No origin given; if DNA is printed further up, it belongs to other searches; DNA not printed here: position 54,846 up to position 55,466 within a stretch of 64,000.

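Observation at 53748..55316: Tandem-HTH / dead-aconitase fusion: candidate new class of metabolite-sensing transcription factor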

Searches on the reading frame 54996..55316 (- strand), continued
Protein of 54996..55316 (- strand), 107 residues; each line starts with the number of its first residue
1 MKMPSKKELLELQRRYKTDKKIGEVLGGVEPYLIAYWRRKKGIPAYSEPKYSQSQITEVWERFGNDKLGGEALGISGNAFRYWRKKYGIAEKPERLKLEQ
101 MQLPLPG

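Call 46: find_related_loci(query=A2, collection=genome_contigs, flank=4000)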
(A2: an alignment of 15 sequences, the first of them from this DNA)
Query A2 (107 aa) in genome_contigs; peptide patterns used: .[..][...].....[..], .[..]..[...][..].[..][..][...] (x = any residue, [..] = any of these).
265 stretches matched a pattern; 218 encode a relative of the query (tblastn E <= 1e-3); the best 80 are kept; 80 distinct loci.
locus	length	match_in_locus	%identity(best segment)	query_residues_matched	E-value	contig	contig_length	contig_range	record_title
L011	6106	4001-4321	98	1-107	8e-69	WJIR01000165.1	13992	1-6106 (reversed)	MAG: Candidatus Zixiibacteriota bacterium isolate Bin_336 k141_2408234, whole genome shotgun sequence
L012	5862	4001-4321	71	1-107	2e-50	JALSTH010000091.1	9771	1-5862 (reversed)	MAG: Candidatus Zixiibacteriota bacterium isolate 356-308_metabat2_scaf2bin.092 356-308_scaffold_4719_c1, whole genome s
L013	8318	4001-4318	71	1-107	6e-50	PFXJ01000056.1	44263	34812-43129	MAG: candidate division Zixibacteria bacterium CG_4_9_14_3_um_filter_46_8 CG_4_9_14_3_um_filter_150_scaffold_427_c, whol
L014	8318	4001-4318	70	1-107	1e-48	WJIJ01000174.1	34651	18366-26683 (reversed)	MAG: Candidatus Zixiibacteriota bacterium isolate Bin_366 k141_3049348, whole genome shotgun sequence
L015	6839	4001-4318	61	2-107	3e-41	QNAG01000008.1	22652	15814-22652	MAG: Candidatus Zixiibacteriota bacterium isolate B120_G9 B120_Guay9_scaffold_01190, whole genome shotgun sequence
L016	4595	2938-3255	61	2-107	3e-41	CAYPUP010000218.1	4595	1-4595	MAG TPA_asm: uncultured Ignavibacteriales bacterium isolate SRP118108_co4_313 genome assembly, contig: NODE_23590_length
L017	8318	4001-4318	61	2-107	3e-41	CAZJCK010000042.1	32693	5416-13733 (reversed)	MAG TPA_asm: uncultured Ignavibacteriales bacterium isolate SRP141376_co4_224 genome assembly, contig: NODE_2428_length_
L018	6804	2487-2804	60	2-107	6e-41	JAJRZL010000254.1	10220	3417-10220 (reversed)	MAG: Candidatus Zixiibacteriota bacterium isolate Dive96_bin4.195 k141_3642776, whole genome shotgun sequence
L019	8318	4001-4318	60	2-107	1e-40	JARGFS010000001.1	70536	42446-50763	MAG: bacterium isolate C14-12 NODE_1_length_70536_cov_4.093459, whole genome shotgun sequence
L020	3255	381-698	59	2-107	1e-40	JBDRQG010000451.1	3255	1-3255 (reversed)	MAG: bacterium isolate MEGAHIT-group-2.34 k141_530977, whole genome shotgun sequence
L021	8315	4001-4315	63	1-106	7e-41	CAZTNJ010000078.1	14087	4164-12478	MAG TPA_asm: uncultured Ignavibacteria bacterium isolate binchicken_co44_148 genome assembly, contig: NODE_5413_length_1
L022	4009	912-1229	59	2-107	1e-40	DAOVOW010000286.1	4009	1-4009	MAG TPA_asm: bacterium isolate CSMAG_1533 CSMAG_1533_k141_633633_length_4009_cov_13.0000, whole genome shotgun sequence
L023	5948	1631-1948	61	2-107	7e-41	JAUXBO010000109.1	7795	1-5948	MAG: Candidatus Zixiibacteriota bacterium isolate CSMAG_2801 CSMAG_2801_k117_3267654_length_7795_cov_10.0000, whole geno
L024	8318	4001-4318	60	2-107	1e-40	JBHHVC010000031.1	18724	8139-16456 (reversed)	MAG: Candidatus Zixiibacteriota bacterium isolate S.4.sp3_bin.43 NODE_1036_length_18724_cov_4.639509, whole genome shotg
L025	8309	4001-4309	66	1-103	7e-41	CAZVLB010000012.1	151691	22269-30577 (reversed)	MAG TPA_asm: uncultured Ignavibacteria bacterium isolate SRP141376_co2_208 genome assembly, contig: NODE_223_length_1516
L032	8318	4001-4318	59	2-107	2e-40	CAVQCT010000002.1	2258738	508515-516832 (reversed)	MAG: uncultured candidate division Zixibacteria bacterium isolate MFD02416.bin.1.319 genome assembly, contig: contig_146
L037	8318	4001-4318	59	2-107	2e-40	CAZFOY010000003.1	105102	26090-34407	MAG TPA_asm: uncultured Ignavibacteriales bacterium isolate binchicken_co224_254 genome assembly, contig: NODE_57_length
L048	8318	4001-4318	60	2-107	5e-40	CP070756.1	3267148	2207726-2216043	MAG: Candidatus Zixiibacteriota bacterium isolate bin295 chromosome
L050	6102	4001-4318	59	2-107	2e-39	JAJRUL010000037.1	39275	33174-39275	MAG: Candidatus Zixiibacteriota bacterium isolate Dive96_bin10.185 k141_954576, whole genome shotgun sequence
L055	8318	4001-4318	59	2-107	8e-40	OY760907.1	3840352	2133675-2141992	MAG: uncultured candidate division Zixibacteria bacterium isolate 2d357583-1faf-4436-89ad-6f0e4817d39a genome assembly,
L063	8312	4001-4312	63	2-105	5e-40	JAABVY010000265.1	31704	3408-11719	MAG: Candidatus Zixiibacteriota bacterium isolate ACK-K077 K_merged_R1_(paired)_contig_60123, whole genome shotgun seque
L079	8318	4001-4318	58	2-107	5e-39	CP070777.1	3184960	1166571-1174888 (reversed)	MAG: Candidatus Zixiibacteriota bacterium isolate bin19 chromosome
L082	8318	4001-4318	59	2-107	5e-39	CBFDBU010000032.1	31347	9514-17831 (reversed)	MAG TPA_asm: uncultured bacterium isolate SRR26215678_binner123_Refined_106 genome assembly, contig: ERZ25073496.1014, w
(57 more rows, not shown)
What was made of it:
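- Family size and taxonomy: 218 loci in species-representative genomes, mostly labelled Zixibacteria (call 46). The gene appears as one HIT-linked locus in each genome examined (call 46).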

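Call 60: search_protein_families(library=pfam, proteins=[L082:2354-3325:-, L032:2644-3225:-, L048:2415-3284:-, L025:466-1344:+, L063:5498-6220:-, L037:7363-7923:+, L079:6604-7119:+, L037:6302-6667:-, L055:1557-3275:+, L050:2-1057:+], max_evalue=0.001)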
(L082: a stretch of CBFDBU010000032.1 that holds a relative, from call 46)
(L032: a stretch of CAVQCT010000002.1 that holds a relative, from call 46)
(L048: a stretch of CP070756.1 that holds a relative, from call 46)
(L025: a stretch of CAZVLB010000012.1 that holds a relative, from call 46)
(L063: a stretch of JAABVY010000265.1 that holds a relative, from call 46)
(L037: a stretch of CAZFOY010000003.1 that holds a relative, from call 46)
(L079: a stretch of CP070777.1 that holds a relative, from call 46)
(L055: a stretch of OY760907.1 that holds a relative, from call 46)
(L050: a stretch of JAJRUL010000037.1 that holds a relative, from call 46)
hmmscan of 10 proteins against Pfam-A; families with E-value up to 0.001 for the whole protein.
L082:2354-3325:- (323 aa): 1 family
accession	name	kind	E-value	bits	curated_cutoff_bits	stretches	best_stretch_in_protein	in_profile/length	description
PF01555.25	N6_N4_Mtase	-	1.6e-26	94.1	26.7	1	63-282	3-219/221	DNA methylase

L032:2644-3225:- (193 aa): 1 family
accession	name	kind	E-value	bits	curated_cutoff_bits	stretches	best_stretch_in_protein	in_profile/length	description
PF13505.12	OMP_b-brl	-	1.4e-09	38.8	28.7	1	8-186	2-171/175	Outer membrane protein beta-barrel domain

L048:2415-3284:- (289 aa): 10 families
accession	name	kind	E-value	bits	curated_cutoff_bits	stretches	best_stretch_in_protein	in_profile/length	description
PF13460.12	NAD_binding_10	-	1.2e-22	81.2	27.2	1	9-150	1-147/184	NAD(P)H-binding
PF05368.20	NmrA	-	5.7e-16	59.4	27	1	2-211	2-226/298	NmrA-like family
PF01370.27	Epimerase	-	8e-11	42.2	20.9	1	5-120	1-124/240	NAD dependent epimerase/dehydratase family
PF02254.24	TrkA_N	-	2.4e-07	31.5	23.8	1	7-62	2-57/116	TrkA-N domain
PF00106.31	adh_short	-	1.4e-05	25.1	26.6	1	4-63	2-67/195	short chain dehydrogenase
PF01266.30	DAO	-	2.9e-05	24.2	27.9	1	5-59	2-56/353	FAD dependent oxidoreductase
PF04321.23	RmlD_sub_bind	-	3.5e-05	23.5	27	0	5-103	3-94/287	RmlD substrate binding domain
PF16363.11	GDP_Man_Dehyd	-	5.6e-05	23.2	27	0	6-69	1-78/332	GDP-mannose 4,6 dehydratase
PF01073.25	3Beta_HSD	-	9.5e-05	22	22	1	6-117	1-122/280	3-beta hydroxysteroid dehydrogenase/isomerase family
PF08659.16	KR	-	0.00033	21.1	22.6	1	4-66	2-74/180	KR domain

L025:466-1344:+ (292 aa): 15 families
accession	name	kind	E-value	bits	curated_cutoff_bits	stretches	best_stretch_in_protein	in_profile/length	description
PF17827.6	PrmC_N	-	1e-16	61.7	23.4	1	7-77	1-71/71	PrmC N-terminal domain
PF05175.20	MTS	-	1.9e-13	50.9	23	1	113-199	30-113/170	Methyltransferase small domain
PF13847.12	Methyltransf_31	-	5.8e-12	46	27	1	114-249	3-113/145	Methyltransferase domain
PF13649.12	Methyltransf_25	-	9.1e-09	36.3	27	1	118-209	1-91/97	Methyltransferase domain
PF08242.18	Methyltransf_12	-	1.1e-07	32.9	30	1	119-191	1-72/98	Methyltransferase domain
PF02384.22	N6_Mtase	-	1.2e-07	31.8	20.4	1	102-212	34-152/311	N-6 DNA Methylase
PF06325.19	PrmA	-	2.4e-07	31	22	1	113-191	160-233/296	Ribosomal protein L11 methyltransferase (PrmA)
PF09445.16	Methyltransf_15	-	1.9e-06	28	22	1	118-201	4-93/165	RNA cap guanine-N2 methyltransferase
PF01170.24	UPF0020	-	1.6e-05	25.1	22.3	1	137-195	75-132/197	RMKL-like, methyltransferase domain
PF03602.21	Cons_hypoth95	-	0.00015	21.9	24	1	96-207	22-136/182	Conserved hypothetical protein 95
PF02475.24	TRM5-TYW2_MTfase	-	0.00017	22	28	1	115-173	37-95/164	TRM5/TYW2 methyltransferase domain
PF07669.17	Eco57I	-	0.00021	21.9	25.3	1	154-202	42-92/171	Eco57I restriction-modification methylase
PF05971.18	Methyltransf_10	-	0.00037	20.4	23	1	115-196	103-189/299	RNA methyltransferase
PF08241.18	Methyltransf_11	-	0.0004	21.4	21.2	0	119-191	1-67/95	Methyltransferase domain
PF12847.13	Methyltransf_18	-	0.00072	20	27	0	115-186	15-86/151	Methyltransferase domain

L063:5498-6220:- (240 aa): 2 families
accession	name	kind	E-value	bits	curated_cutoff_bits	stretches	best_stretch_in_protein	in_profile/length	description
PF00149.33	Metallophos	-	3.7e-11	44.3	21.5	1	1-204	1-191/191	Calcineurin-like phosphoesterase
PF12850.12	Metallophos_2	-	2.7e-09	37.6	27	1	1-129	1-96/154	Calcineurin-like phosphoesterase superfamily domain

L037:7363-7923:+ (186 aa): 4 families
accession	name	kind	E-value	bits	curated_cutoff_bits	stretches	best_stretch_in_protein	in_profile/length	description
PF13302.13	Acetyltransf_3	-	2.5e-20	74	25.4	1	19-156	2-138/138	Acetyltransferase (GNAT) domain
PF00583.31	Acetyltransf_1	-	3.4e-12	47.1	20.7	1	63-155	24-116/116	Acetyltransferase (GNAT) family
PF13420.13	Acetyltransf_4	-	3e-08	34.3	24.3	1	79-175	56-154/155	Acetyltransferase (GNAT) domain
PF13523.12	Acetyltransf_8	-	3.2e-05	24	27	1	101-159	82-141/145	Acetyltransferase (GNAT) domain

L079:6604-7119:+ (171 aa): 2 families
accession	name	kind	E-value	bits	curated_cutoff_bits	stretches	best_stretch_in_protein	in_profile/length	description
PF08534.16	Redoxin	-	2.8e-20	73.1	26.6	1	22-163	1-148/148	Redoxin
PF00578.27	AhpC-TSA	-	4.9e-16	59.2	26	1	23-146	1-123/124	AhpC/TSA family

L037:6302-6667:- (121 aa): 0 families

L055:1557-3275:+ (572 aa): 1 family
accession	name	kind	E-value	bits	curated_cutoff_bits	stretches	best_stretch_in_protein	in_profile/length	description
PF05960.17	DUF885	-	1.9e-77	262.5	32.4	1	47-567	1-530/532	Bacterial protein of unknown function (DUF885)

L050:2-1057:+ (351 aa): 2 families
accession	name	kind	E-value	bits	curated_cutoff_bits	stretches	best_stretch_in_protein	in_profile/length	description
PF00586.29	AIRS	-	5.3e-28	98.1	24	1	49-168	1-112/112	AIR synthase related protein, N-terminal domain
PF02769.27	AIRS_C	-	3.9e-17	63.3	23.1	1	182-318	2-146/156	AIR synthase related protein, C-terminal domain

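Call 67: search_protein_families(library=pfam, proteins=[P0134, P0140, P0151, P0183, P0099, P0094], max_evalue=0.01)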
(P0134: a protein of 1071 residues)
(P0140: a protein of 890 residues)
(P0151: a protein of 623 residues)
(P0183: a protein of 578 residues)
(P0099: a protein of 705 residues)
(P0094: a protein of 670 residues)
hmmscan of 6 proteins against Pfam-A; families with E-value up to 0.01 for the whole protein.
P0134 (1071 aa): 33 families (the best 25 are shown)
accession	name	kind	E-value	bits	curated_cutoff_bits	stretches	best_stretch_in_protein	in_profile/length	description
PF13384.12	HTH_23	-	4.4e-43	144.4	24.6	4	498-526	14-43/50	Homeodomain-like domain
PF13518.12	HTH_28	-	2.9e-26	91.7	25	0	875-898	9-32/52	Helix-turn-helix domain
PF08281.18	Sigma70_r4_2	-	1.5e-17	63.4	25.7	0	357-380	23-46/54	Sigma-70, region 4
PF01527.26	HTH_Tnp_1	-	1.9e-17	63.7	24.1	1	587-647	4-65/75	Transposase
PF13551.12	HTH_29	-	2.2e-16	60.1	28.1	0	650-676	6-33/64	Winged helix-turn helix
PF01381.28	HTH_3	-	4.5e-16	59.1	23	0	694-731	7-41/55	Helix-turn-helix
PF06056.18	Terminase_5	-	7.9e-15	55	20.3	0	355-382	8-35/58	Putative ATPase subunit of terminase (gpP-like)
PF02796.21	HTH_7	-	4.4e-14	52.8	23.8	0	685-710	10-35/45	Helix-turn-helix domain of resolvase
PF13936.12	HTH_38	-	4.9e-13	49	27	0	444-467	14-37/44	Helix-turn-helix domain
PF04545.22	Sigma70_r4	-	1.1e-12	47.7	24.1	0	447-474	17-44/50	Sigma-70, region 4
PF12728.13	HTH_17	-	3.2e-12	46.9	27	0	555-580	7-32/51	Helix-turn-helix domain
PF15943.11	YdaS_toxin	-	2.6e-10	40.4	30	0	979-1011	10-44/65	Bacterial toxin YdaS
PF13412.12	HTH_24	-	5.5e-09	35.9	21.9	0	448-468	15-35/48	Winged helix-turn-helix DNA-binding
PF04218.19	CENP-B_N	-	1.1e-07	31.8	21.2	0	587-629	4-45/53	CENP-B N-terminal DNA-binding domain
PF14549.12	P22_Cro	-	1.3e-07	31.7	30.2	0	978-1012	10-43/60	DNA-binding transcriptional regulator Cro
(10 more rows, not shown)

P0140 (890 aa): 45 families (the best 25 are shown)
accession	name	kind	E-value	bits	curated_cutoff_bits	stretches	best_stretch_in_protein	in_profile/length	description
PF13384.12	HTH_23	-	3e-26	90.9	24.6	0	185-208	14-37/50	Homeodomain-like domain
PF13518.12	HTH_28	-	1.3e-17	64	25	0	185-212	9-36/52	Helix-turn-helix domain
PF01527.26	HTH_Tnp_1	-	3e-17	63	24.1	0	85-124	18-60/75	Transposase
PF04967.18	HTH_10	-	1.5e-16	60.4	23.1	0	187-211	22-46/53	HTH DNA binding domain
PF00165.29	HTH_AraC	-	5.5e-14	52.3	26.6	1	129-161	1-34/42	Bacterial regulatory helix-turn-helix proteins, AraC family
PF02042.20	RWP-RK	-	1.5e-13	50.9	29.3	1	331-371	1-39/49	RWP-RK domain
PF08281.18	Sigma70_r4_2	-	8.5e-13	48.2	25.7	0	187-207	25-45/54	Sigma-70, region 4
PF01381.28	HTH_3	-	5.5e-12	46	23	0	184-213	5-34/55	Helix-turn-helix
PF12728.13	HTH_17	-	1.8e-11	44.5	27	0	346-367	3-24/51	Helix-turn-helix domain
PF13551.12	HTH_29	-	1.9e-11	44.3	28.1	0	87-114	8-36/64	Winged helix-turn helix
PF08280.17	HTH_Mga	-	2.8e-11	43.6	23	0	342-368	17-43/59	M protein trans-acting positive regulator (MGA) HTH domain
PF13936.12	HTH_38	-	1.5e-10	41.1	27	0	179-210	11-42/44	Helix-turn-helix domain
PF13412.12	HTH_24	-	2.1e-10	40.5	21.9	0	344-362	17-35/48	Winged helix-turn-helix DNA-binding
PF13443.12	HTH_26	-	4.1e-10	40.2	22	0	342-368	8-34/63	Cro/C1-type HTH DNA-binding domain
PF04760.21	IF2_N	-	1.5e-09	37.9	25.3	0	345-375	4-35/53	Translation initiation factor IF-2, N-terminal region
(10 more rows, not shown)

P0151 (623 aa): 18 families
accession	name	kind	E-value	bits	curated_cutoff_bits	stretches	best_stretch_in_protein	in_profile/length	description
PF04851.21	ResIII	-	7.3e-19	68.7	22.5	1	4-147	1-164/164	Type III restriction enzyme, res subunit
PF13384.12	HTH_23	-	3.6e-15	55.7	24.6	1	496-524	12-40/50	Homeodomain-like domain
PF00271.37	Helicase_C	-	9.7e-15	55.2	23.5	1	215-318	7-109/110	Helicase conserved C-terminal domain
PF06056.18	Terminase_5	-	1.7e-12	47.5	20.3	0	492-526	4-38/58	Putative ATPase subunit of terminase (gpP-like)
PF13518.12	HTH_28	-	6.5e-09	36.2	25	0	503-526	14-37/52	Helix-turn-helix domain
PF02796.21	HTH_7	-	5.5e-08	33.3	23.8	0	535-559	10-34/45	Helix-turn-helix domain of resolvase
PF00270.35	DEAD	-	3.8e-07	30.4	26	1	9-146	2-161/167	DEAD/DEAH box helicase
PF13936.12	HTH_38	-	5.7e-07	29.6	27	0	585-609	14-38/44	Helix-turn-helix domain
PF13551.12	HTH_29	-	6.3e-07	29.8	28.1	0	497-523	8-34/64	Winged helix-turn helix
PF15978.11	TnsD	-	1.1e-06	28.3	32.4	0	404-442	192-231/355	Tn7-like transposition protein D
PF12728.13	HTH_17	-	1.7e-06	28.6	27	0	506-529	6-29/51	Helix-turn-helix domain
PF01527.26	HTH_Tnp_1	-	8.7e-06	26.3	24.1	0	539-569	16-46/75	Transposase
PF00196.25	GerE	-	0.00011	22.2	23.5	0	408-433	15-40/57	Bacterial regulatory proteins, luxR family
PF19610.4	DUF6115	-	0.00092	20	27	0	510-561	75-125/134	Family of unknown function (DUF6115)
PF08281.18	Sigma70_r4_2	-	0.00097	19.2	25.7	0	414-430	30-46/54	Sigma-70, region 4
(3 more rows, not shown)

P0183 (578 aa): 5 families
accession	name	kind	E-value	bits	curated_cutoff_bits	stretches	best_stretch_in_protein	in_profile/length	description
PF13384.12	HTH_23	-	3.4e-10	39.9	24.6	1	515-547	7-39/50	Homeodomain-like domain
PF13518.12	HTH_28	-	9.8e-09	35.6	25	0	462-485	11-34/52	Helix-turn-helix domain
PF12728.13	HTH_17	-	4e-08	33.9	27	0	467-491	5-29/51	Helix-turn-helix domain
PF13551.12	HTH_29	-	1.2e-06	28.9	28.1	0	467-486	16-35/64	Winged helix-turn helix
PF01527.26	HTH_Tnp_1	-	0.0002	22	24.1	0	462-486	22-46/75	Transposase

P0099 (705 aa): 14 families
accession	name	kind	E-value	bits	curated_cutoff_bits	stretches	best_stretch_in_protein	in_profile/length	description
PF18024.7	HTH_50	-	6.5e-19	67.8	27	2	462-498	13-49/50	Helix-turn-helix domain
PF13384.12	HTH_23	-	5.7e-14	51.9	24.6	1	520-545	14-39/50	Homeodomain-like domain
PF13556.12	HTH_30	-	5.7e-13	48.9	27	0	413-438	5-30/59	PucR C-terminal helix-turn-helix domain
PF13936.12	HTH_38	-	3.6e-08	33.5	27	0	513-541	10-38/44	Helix-turn-helix domain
PF00249.37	Myb_DNA-binding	-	9.1e-08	32.5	24.4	0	619-643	9-33/46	Myb-like DNA-binding domain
PF09636.16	XkdW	-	4.5e-07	29.9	24.6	0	616-632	39-55/57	XkdW protein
PF12728.13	HTH_17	-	4.7e-07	30.4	27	0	529-570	7-45/51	Helix-turn-helix domain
PF15943.11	YdaS_toxin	-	2.5e-05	24.4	30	0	527-545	12-30/65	Bacterial toxin YdaS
PF13518.12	HTH_28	-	0.00011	22.6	25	0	521-545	10-34/52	Helix-turn-helix domain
PF00531.28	Death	-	0.00017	22.1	22.6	0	514-547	2-39/86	Death domain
PF04218.19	CENP-B_N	-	0.00084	19.4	21.2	0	679-702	20-43/53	CENP-B N-terminal DNA-binding domain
PF13404.12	HTH_AsnC-type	-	0.0015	18.7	27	0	683-699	19-35/42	AsnC-type helix-turn-helix domain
PF22980.2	Myb_DNA-bind_8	-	0.0051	16.5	27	0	475-491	22-39/50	Myb-like DNA-binding domain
PF06322.17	Phage_NinH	-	0.0093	16.3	29.8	0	362-389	10-37/60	Phage NinH protein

P0094 (670 aa): 27 families (the best 25 are shown)
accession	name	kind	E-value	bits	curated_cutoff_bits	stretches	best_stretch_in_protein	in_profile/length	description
PF13384.12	HTH_23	-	4e-33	112.8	24.6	4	336-364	8-36/50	Homeodomain-like domain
PF01381.28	HTH_3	-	1e-22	80.3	23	2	3-51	1-49/55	Helix-turn-helix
PF13518.12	HTH_28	-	2.3e-16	60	25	0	190-236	2-51/52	Helix-turn-helix domain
PF13936.12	HTH_38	-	1.6e-15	57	27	0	242-270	10-38/44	Helix-turn-helix domain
PF02796.21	HTH_7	-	2.4e-12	47.2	23.8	1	334-365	10-41/45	Helix-turn-helix domain of resolvase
PF04218.19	CENP-B_N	-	1.4e-10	41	21.2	0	195-220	17-42/53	CENP-B N-terminal DNA-binding domain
PF00196.25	GerE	-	1.2e-08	34.9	23.5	0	292-321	10-39/57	Bacterial regulatory proteins, luxR family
PF13560.12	HTH_31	-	1.5e-08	35.3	27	2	106-158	2-55/64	Helix-turn-helix domain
PF01527.26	HTH_Tnp_1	-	2.8e-07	31.1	24.1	0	290-340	14-64/75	Transposase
PF08281.18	Sigma70_r4_2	-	3e-07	30.4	25.7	1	335-363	15-44/54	Sigma-70, region 4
PF04545.22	Sigma70_r4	-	4.1e-07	29.9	24.1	0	11-35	20-44/50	Sigma-70, region 4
PF14549.12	P22_Cro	-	1e-06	28.9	30.2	0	14-32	12-30/60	DNA-binding transcriptional regulator Cro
PF06056.18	Terminase_5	-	2.9e-06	27.6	20.3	0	336-364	4-32/58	Putative ATPase subunit of terminase (gpP-like)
PF13744.12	HTH_37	-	1e-05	25.7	27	0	106-141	19-54/80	Helix-turn-helix domain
PF12844.13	HTH_19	-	2.2e-05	24.7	30.2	0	4-47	5-48/64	Helix-turn-helix domain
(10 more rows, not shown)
